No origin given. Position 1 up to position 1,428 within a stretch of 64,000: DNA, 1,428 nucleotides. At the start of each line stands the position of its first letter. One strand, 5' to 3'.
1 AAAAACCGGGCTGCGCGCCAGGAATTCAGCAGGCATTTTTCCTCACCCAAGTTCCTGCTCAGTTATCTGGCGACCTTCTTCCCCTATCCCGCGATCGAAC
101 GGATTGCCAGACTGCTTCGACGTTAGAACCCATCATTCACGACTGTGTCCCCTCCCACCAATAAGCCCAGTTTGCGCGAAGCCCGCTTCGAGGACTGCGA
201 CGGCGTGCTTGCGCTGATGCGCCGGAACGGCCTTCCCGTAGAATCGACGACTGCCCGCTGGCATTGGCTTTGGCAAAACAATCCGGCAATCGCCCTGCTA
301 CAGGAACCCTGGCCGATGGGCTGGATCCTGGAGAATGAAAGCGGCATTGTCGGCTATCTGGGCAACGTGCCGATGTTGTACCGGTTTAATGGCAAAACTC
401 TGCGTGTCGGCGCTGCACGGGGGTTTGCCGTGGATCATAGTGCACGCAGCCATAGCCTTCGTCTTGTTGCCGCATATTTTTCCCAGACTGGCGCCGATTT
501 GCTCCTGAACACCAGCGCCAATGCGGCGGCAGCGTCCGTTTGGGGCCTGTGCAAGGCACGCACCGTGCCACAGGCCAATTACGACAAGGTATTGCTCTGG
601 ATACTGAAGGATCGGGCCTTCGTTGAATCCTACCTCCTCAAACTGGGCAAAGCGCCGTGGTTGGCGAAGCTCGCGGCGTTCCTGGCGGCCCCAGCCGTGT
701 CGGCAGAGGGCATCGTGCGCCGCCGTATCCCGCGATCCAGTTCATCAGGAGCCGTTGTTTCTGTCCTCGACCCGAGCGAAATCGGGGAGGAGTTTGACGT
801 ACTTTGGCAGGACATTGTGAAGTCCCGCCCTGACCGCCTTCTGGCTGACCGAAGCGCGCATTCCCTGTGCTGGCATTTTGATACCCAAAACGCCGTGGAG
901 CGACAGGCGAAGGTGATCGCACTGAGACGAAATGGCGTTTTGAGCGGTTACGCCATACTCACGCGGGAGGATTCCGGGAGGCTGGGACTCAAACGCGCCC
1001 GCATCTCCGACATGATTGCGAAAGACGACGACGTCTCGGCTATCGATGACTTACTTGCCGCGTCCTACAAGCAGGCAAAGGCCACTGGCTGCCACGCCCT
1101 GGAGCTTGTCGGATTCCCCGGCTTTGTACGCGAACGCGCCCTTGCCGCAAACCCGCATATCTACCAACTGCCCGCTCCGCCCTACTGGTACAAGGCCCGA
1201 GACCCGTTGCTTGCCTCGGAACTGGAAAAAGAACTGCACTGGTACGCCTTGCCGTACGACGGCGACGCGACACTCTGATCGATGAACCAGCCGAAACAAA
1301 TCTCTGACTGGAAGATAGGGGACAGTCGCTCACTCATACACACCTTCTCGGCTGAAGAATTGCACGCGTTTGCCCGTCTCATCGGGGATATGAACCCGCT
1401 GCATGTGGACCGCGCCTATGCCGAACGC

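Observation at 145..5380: ACP-centred acyl-tailoring cassette (GNAT, MaoC-SDR, FkbH-like loader, ACP, NodB-type deacetylase) heading a surface-glycan operon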

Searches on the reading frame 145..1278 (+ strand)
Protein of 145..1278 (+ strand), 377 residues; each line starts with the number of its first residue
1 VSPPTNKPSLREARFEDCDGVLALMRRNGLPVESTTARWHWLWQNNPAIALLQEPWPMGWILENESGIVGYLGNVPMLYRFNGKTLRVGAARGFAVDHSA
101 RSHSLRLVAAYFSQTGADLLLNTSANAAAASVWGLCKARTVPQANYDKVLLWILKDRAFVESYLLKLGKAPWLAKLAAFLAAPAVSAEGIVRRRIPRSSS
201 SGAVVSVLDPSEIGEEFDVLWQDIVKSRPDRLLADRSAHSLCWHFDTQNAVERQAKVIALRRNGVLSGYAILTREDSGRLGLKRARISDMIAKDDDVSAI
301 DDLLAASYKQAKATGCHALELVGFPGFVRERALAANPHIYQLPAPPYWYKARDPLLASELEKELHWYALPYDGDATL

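Call 3: search_protein_families(library=pfam, proteins=[window:145-1278:+], max_evalue=0.01)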
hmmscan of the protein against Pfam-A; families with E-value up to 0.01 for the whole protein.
window:145-1278:+ (377 aa): 0 families

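Call 4: search_protein_families(library=ncbifam, proteins=[window:145-1278:+], max_evalue=0.01)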
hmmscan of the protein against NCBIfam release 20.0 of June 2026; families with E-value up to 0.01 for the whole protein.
window:145-1278:+ (377 aa): 0 families

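Call 11: search_solved_structures(query=window:145-1278:+, max_evalue=10)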
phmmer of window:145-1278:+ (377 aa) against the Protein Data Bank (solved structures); distinct sequences matched with E-value up to 10: 2.
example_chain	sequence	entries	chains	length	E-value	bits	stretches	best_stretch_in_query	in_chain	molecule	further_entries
6izc_A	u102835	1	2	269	0.13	14.7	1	23-86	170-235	Beta-lactamase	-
6izd_A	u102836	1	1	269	0.13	14.7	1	23-86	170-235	Beta-lactamase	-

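Call 17: find_homologous_proteins(query=window:145-1278:+, max_evalue=0.001)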
Query window:145-1278:+ (377 aa): 36 proteins with E <= 0.001 among 8000 candidates.
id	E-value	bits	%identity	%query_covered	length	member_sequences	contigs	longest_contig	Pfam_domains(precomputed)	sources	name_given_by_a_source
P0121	1.4e-248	842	98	100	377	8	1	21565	-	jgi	jgi:hypothetical protein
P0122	1.8e-174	598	68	100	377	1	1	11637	-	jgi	-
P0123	2.7e-159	548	66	100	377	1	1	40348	-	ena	-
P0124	3.5e-141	489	59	100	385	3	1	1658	-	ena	-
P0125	1.1e-130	454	56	98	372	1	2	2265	-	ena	-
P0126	8.4e-123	428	54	98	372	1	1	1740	-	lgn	-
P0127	1.5e-115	405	54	94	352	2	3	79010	-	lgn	-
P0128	1.3e-110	388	48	99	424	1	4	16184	-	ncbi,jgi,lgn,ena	-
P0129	2.1e-106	374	51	98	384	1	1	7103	-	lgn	-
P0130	2.1e-104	368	46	98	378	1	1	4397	-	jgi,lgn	-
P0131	1.8e-103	365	49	98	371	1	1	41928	-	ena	-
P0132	2.0e-102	361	49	98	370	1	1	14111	-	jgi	-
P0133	7.7e-102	359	46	98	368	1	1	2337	-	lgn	-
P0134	2.2e-101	358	48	99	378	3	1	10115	-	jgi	-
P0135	1.6e-100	355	48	98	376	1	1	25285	-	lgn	-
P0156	1.3e-41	161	32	98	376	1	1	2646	PF13508.14,PF00583.32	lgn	-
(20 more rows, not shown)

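Call 35: predict_structure(alignment_id=A2)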
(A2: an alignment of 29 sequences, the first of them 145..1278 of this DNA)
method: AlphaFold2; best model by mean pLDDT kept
length: 377 residues; sequences in the alignment: 29
mean_pLDDT: 90.7   pTM: 0.89
mean pLDDT of the five models: 90.7, 90.4, 90.3, 89.9, 89.9
residues with pLDDT >= 90: 280; 70-90: 78; 50-70: 15; < 50: 4
segments of 3 or more residues with pLDDT < 50: 1-4
pLDDT, mean of each block of 10 residues (from residue 1): 67 94 88 75 89 88 95 94 94 91 92 93 82 89 91 96 95 96 92 91 93 97 95 95 80 86 97 89 94 95 98 97 93 96 89 95 90 70
secondary structure, 60 per line:
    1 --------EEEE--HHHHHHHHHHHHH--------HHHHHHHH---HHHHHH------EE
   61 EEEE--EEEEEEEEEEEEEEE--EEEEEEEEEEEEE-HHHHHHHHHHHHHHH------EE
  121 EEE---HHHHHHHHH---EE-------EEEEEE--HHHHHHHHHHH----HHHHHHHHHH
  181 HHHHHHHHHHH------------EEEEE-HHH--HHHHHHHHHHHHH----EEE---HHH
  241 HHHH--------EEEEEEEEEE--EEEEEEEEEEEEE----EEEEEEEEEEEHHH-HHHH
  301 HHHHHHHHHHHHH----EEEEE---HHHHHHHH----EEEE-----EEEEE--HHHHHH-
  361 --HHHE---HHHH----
elements in order: E9-12 H15-27 H36-43 H47-52 E59-64 E67-81 E84-96 H98-112 E119-123 H127-135 E148-153 H156-166 H171-191 E204-208 H215-227 E232-234 H238-244 E253-262 E265-277 E282-292 H297-313 E318-322 H326-333 E338-341 E347-351 H354-359 H370-373

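Call 40: fold_search(model_id=the predicted structure, library=pdb)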
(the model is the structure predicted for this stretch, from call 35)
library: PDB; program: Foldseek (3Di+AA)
matches with E <= 10: 851; with E <= 0.001: 260
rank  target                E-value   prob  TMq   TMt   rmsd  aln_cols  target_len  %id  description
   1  6pau_A                3.0e-12  1.00  0.53  0.54   6.9       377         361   11  Structure of Human NMT2 with myristoyl-lysine peptide and CoA products (released 2020-03-11)
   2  6ehj_A                3.3e-12  1.00  0.58  0.59   6.1       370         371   12  Human N-myristoyltransferase (NMT1) with Myristoyl-CoA and peptide bound (released 2019-03-27)
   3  5uut_A                5.0e-12  1.00  0.58  0.59   5.9       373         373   12  N-myristoyltransferase 1 (NMT) bound to myristoyl-CoA (released 2018-01-17)
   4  5npq_A                5.9e-12  1.00  0.55  0.58   6.8       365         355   12  Human N-myristoyltransferase 1 (MNT1) with Myristoyl-CoA analogue X10 bound (released 2018-05-30)
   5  4uwi                  5.9e-12  1.00  0.54  0.52   7.6       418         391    9  Crystal structure of Aspergillus fumigatus N-myristoyl transferase in complex with myristoyl CoA and a pyrazole sulphona (released 2014-12-03)
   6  6sk2_B                7.5e-12  1.00  0.56  0.54   6.3       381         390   12  HsNMT1 in complex with both MyrCoA and Acetylated-GKSFSKPR peptide reveals N-terminal Lysine Myristoylation (released 2020-03-18)
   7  6pav_B                8.9e-12  1.00  0.54  0.54   7.0       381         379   12  Structure of Human NMT1 with products CoA and myristoyl-lysine peptide with acetylated N-terminus (released 2020-03-11)
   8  5uut_B                1.0e-11  1.00  0.57  0.56   6.3       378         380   11  N-myristoyltransferase 1 (NMT) bound to myristoyl-CoA (released 2018-01-17)
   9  4cav                  1.0e-11  1.00  0.57  0.55   6.9       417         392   10  Crystal structure of Aspergillus fumigatus N-myristoyl transferase in complex with myristoyl CoA and a benzofuran ligand (released 2014-09-17)
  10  6rft_D                1.1e-11  1.00  0.55  0.52   5.2       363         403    9  Crystal structure of Eis2 from Mycobacterium abscessus bound to Acetyl-CoA (released 2019-07-10)
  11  6rfx_D                1.1e-11  1.00  0.53  0.50   5.6       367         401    9  Crystal structure of Eis2 from Mycobacterium abscessus (released 2019-07-10)
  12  6ehj_B                1.1e-11  1.00  0.55  0.55   6.3       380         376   10  Human N-myristoyltransferase (NMT1) with Myristoyl-CoA and peptide bound (released 2019-03-27)
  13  4cax                  1.1e-11  1.00  0.57  0.56   6.9       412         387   10  Crystal structure of Aspergillus fumigatus N-myristoyl transferase in complex with myristoyl CoA and a pyrazole sulphona (released 2014-09-17)
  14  6qrm_B                1.1e-11  1.00  0.55  0.53   6.9       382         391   12  HsNMT1 in complex with both MyrCoA and GNCFSKRRAA substrates (released 2020-03-18)
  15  4c2x                  1.1e-11  1.00  0.55  0.53   6.7       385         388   12  Human N-myristoyltransferase isoform 2 (NMT2) (released 2014-10-01)
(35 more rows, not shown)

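Call 42: find_related_loci(query=A2, collection=genome_contigs, flank=10000)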
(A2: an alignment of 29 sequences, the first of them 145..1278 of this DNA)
Query A2 (377 aa) in genome_contigs; peptide patterns used: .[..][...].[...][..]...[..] (x = any residue, [..] = any of these).
150 stretches matched a pattern; 118 encode a relative of the query (tblastn E <= 1e-3); the best 80 are kept; 80 distinct loci.
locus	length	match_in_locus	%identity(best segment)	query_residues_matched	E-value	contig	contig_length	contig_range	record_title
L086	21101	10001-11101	47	10-377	1e-104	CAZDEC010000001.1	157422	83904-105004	MAG TPA_asm: uncultured Thioalkalispiraceae bacterium isolate SRP128015_co1_443 genome assembly, contig: NODE_15_length_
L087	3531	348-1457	45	6-377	3e-98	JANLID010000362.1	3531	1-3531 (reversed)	MAG: Gallionella sp. isolate S40-6 k99_29519, whole genome shotgun sequence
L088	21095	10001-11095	41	10-377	3e-82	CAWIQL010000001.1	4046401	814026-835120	MAG: uncultured Acidobacteriota bacterium isolate MFD01689.bin.1.32 genome assembly, contig: contig_15989, whole genome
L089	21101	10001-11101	41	9-377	6e-82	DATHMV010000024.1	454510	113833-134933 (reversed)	MAG TPA_asm: Candidatus Aquilonibacter sp. isolate SMAG_U12641 k141_1805878, whole genome shotgun sequence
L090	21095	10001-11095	41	10-377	1e-80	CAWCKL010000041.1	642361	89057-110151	MAG: uncultured Acidobacteriota bacterium isolate MFD01248.bin.1.17 genome assembly, contig: contig_5859, whole genome s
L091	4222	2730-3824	40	10-377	2e-80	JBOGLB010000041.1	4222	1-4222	MAG: Terriglobales bacterium isolate TC-S_metawrap_bin.14 k127_3798157, whole genome shotgun sequence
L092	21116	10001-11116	40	2-377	5e-80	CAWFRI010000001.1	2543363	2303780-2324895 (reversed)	MAG: uncultured Acidobacteriaceae bacterium isolate MFD00964.bin.1.7 genome assembly, contig: contig_26740, whole genome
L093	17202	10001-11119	39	2-377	4e-80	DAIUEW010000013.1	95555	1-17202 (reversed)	MAG TPA_asm: Candidatus Sulfotelmatobacter sp. isolate CTOTU28689 NODE_76_length_95555_cov_14.304995, whole genome shotg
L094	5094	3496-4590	38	10-377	5e-80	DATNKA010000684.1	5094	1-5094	MAG TPA_asm: Candidatus Acidiferrales bacterium isolate SMAG_U11413 k141_150743, whole genome shotgun sequence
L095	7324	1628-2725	39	10-377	2e-79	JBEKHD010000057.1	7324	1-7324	MAG: Candidatus Acidiferrales bacterium isolate SPRUCE 269 SPRUCE_269_57, whole genome shotgun sequence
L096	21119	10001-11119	37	3-377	2e-79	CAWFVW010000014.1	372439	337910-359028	MAG: uncultured Acidobacteriota bacterium isolate MFD09286.bin.2.83 genome assembly, contig: contig_51837, whole genome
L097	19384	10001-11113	39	4-377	6e-79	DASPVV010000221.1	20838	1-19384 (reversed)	MAG TPA_asm: Terriglobales bacterium isolate SMAG_U12338 k141_1094287, whole genome shotgun sequence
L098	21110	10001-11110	40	10-377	1e-78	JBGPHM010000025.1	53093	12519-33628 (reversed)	MAG: Terriglobia bacterium isolate OBJ_0618_7090110_358 k141_6031096_length_53093_cov_20.9964, whole genome shotgun sequ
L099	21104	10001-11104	38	10-377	3e-78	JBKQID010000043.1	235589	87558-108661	MAG: Candidatus Sulfotelmatobacter sp. isolate BAr1A1B1C__bin_42 BAr1A1B1C_000000275596, whole genome shotgun sequence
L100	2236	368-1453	40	13-377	7e-81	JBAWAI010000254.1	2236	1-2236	MAG: Terriglobales bacterium isolate MFD09463_ilm_asm_bin1 k127_15339, whole genome shotgun sequence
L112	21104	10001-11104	38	10-377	1e-75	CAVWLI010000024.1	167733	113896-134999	MAG: uncultured Acidobacteriota bacterium isolate MFD09286.bin.2.109 genome assembly, contig: contig_35591, whole genome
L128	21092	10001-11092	37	10-377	2e-72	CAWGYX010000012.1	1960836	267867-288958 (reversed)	MAG: uncultured Acidobacteriota bacterium isolate MFD02248.bin.1.193 genome assembly, contig: contig_5074, whole genome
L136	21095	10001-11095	37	9-377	2e-71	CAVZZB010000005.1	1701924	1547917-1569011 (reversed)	MAG: uncultured Acidobacteriaceae bacterium isolate MFD01828.bin.1.12 genome assembly, contig: contig_13049, whole genom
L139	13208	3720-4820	39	6-377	6e-71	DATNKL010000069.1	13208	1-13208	MAG TPA_asm: Candidatus Acidiferrales bacterium isolate SMAG_U11424 k141_270493, whole genome shotgun sequence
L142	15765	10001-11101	37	10-377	2e-70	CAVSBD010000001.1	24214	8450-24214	MAG: uncultured Acidobacteriaceae bacterium isolate MFD05705.bin.1.61 genome assembly, contig: contig_14457, whole genom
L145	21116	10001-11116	38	2-377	5e-70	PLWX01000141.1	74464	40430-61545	MAG: Acidobacteriaceae bacterium isolate palsa_359 73.20120700_P3D.64_contig_18607, whole genome shotgun sequence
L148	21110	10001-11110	36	10-377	6e-69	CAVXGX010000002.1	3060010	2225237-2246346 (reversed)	MAG: uncultured Acidobacteriota bacterium isolate MFD04463.bin.1.253 genome assembly, contig: contig_50429, whole genome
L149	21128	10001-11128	35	3-377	2e-68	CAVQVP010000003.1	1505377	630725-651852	MAG: uncultured Acidobacteriota bacterium isolate MFD10071.bin.1.72 genome assembly, contig: contig_34256, whole genome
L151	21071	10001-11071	36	10-370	5e-68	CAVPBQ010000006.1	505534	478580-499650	MAG: uncultured Acidobacteriota bacterium isolate MFD00008.bin.1.9 genome assembly, contig: contig_46680, whole genome s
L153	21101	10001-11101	36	8-377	9e-68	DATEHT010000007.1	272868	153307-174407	MAG TPA_asm: Terriglobales bacterium isolate SMAG_U8818 k141_32821, whole genome shotgun sequence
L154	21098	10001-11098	37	9-377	9e-68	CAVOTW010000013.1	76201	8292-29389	MAG: uncultured Acidobacteriaceae bacterium isolate MFD00082.bin.2.17 genome assembly, contig: contig_22345, whole genom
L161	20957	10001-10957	37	57-377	6e-63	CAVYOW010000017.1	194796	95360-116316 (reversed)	MAG: uncultured Acidobacteriaceae bacterium isolate MFD09222.bin.2.10 genome assembly, contig: contig_60789, whole genom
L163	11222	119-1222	33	10-377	2e-57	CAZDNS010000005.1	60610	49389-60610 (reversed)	MAG TPA_asm: uncultured Planctomycetia bacterium isolate SRP090828_co1_107 genome assembly, contig: NODE_74_length_60610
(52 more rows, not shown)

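Call 45: search_protein_families(library=pfam, proteins=[L142:11519-13093:+, L112:7477-8754:+, L145:6162-7406:+, L136:8776-9846:+, L149:11286-11546:+, L128:13105-13893:-, L093:14195-14644:+, L149:14657-15886:+, L128:15889-17433:-, L139:4922-5797:+], max_evalue=0.001)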
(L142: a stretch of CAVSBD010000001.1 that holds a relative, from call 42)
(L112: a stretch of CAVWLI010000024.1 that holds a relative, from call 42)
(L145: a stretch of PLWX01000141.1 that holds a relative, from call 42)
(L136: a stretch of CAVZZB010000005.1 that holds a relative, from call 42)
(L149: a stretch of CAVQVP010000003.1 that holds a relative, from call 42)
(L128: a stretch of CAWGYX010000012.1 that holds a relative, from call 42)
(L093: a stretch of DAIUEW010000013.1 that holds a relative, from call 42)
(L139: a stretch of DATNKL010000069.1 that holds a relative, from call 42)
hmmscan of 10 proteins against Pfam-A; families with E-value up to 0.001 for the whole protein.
L142:11519-13093:+ (524 aa): 2 families
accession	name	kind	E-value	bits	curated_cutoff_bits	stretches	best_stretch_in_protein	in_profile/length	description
PF00501.34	AMP-binding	-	5.9e-90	302.3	29.9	1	28-382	4-384/384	AMP-binding enzyme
PF13193.12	AMP-binding_C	-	4.4e-12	47.2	24.5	1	432-506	1-76/76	AMP-binding enzyme C-terminal domain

L112:7477-8754:+ (425 aa): 5 families
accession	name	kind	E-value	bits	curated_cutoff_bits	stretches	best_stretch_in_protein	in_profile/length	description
PF01053.26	Cys_Met_Meta_PP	-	4.5e-129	430.8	27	1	4-421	1-381/381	Cys/Met metabolism PLP-dependent enzyme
PF01041.23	DegT_DnrJ_EryC1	-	2.9e-09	37.1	19.8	1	48-183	16-149/360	DegT/DnrJ/EryC1/StrS aminotransferase family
PF00266.25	Aminotran_5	-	7.2e-08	32.2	21.5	1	133-213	129-210/371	Aminotransferase class-V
PF00155.27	Aminotran_1_2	-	1e-06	28.7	19.7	1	52-180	35-186/361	Aminotransferase class I and II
PF01212.27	Beta_elim_lyase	-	9.3e-06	25.6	27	1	56-311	30-271/288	Beta-eliminating lyase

L145:6162-7406:+ (414 aa): 13 families
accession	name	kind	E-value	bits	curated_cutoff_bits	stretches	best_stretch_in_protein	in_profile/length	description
PF13738.12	Pyr_redox_3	-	2.3e-22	80.1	30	1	8-213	1-203/305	Pyridine nucleotide-disulphide oxidoreductase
PF07992.20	Pyr_redox_2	-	1.8e-19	70.7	26.1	1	7-217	3-186/291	Pyridine nucleotide-disulphide oxidoreductase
PF13434.12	Lys_Orn_oxgnase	-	1.6e-11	44.4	21.3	1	128-209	143-225/339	L-lysine 6-monooxygenase/L-ornithine 5-monooxygenase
PF01494.25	FAD_binding_3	-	1.5e-10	41.3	22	1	7-38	4-35/349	FAD binding domain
PF00070.33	Pyr_redox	-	1.2e-09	39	22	1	176-210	1-35/82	Pyridine nucleotide-disulphide oxidoreductase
PF13450.12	NAD_binding_8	-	7.9e-09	36.1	21.9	0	9-33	1-25/68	NAD(P)-binding Rossmann-like domain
PF01266.30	DAO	-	9.1e-07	29.1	27.9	0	8-30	3-25/353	FAD dependent oxidoreductase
PF13454.12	NAD_binding_9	-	4.4e-06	27.2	21.8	1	8-142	1-154/155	FAD-NAD(P)-binding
PF03486.20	HI0933_like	-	9.9e-06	25.6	50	0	176-208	2-34/244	HI0933-like protein Rossmann domain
PF05834.18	Lycopene_cycl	-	3.6e-05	23.4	23.4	0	8-30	3-27/380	Lycopene cyclase protein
PF13241.12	NAD_binding_7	-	5.5e-05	24.1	22.1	0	172-209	5-44/104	Putative NAD(P)-binding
PF02558.23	ApbA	-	9.1e-05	22.6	22.2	0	177-209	1-33/150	Ketopantoate reductase PanE/ApbA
PF01210.29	NAD_Gly3P_dh_N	-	0.00012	22.5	23.1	0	176-209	1-34/158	NAD-dependent glycerol-3-phosphate dehydrogenase N-terminus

L136:8776-9846:+ (356 aa): 1 family
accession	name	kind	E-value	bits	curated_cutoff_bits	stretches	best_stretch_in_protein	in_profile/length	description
PF04204.22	HTS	-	1.1e-70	238.5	27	1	29-330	30-294/298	Homoserine O-succinyltransferase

L149:11286-11546:+ (86 aa): 0 families

L128:13105-13893:- (262 aa): 3 families
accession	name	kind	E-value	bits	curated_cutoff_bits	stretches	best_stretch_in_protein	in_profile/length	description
PF13561.12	adh_short_C2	-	1.6e-64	218.2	27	1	21-254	6-235/236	Enoyl-(Acyl carrier protein) reductase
PF00106.31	adh_short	-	1.2e-56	191.7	26.6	1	12-203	1-190/195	short chain dehydrogenase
PF08659.16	KR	-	8e-13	49.1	22.6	1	14-165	3-152/180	KR domain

L093:14195-14644:+ (149 aa): 1 family
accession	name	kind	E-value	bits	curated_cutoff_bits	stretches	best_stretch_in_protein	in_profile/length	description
PF13924.12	Lipocalin_5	-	2.1e-31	109.2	25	1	14-144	1-141/142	Lipocalin-like domain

L149:14657-15886:+ (409 aa): 1 family
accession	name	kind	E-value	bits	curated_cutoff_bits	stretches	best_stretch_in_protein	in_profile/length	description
PF00067.27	p450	-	5.7e-37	128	22.8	1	94-381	87-432/462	Cytochrome P450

L128:15889-17433:- (514 aa): 2 families
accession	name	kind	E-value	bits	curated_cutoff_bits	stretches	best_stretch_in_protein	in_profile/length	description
PF02776.23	TPP_enzyme_N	-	2.4e-27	95.5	26.8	1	1-105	1-105/119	Thiamine pyrophosphate enzyme, N-terminal TPP binding domain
PF02775.26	TPP_enzyme_C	-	6.7e-27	94.6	21.9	1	370-512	12-151/151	Thiamine pyrophosphate enzyme, C-terminal TPP binding domain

L139:4922-5797:+ (291 aa): 2 families
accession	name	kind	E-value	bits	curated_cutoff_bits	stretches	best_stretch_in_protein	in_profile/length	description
PF01522.26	Polysacc_deac_1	-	4.2e-23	82.1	23.1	1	82-214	3-123/124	Polysaccharide deacetylase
PF03065.20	Glyco_hydro_57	-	0.00065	19.5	21.2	0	148-216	101-170/291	Glycosyl hydrolase family 57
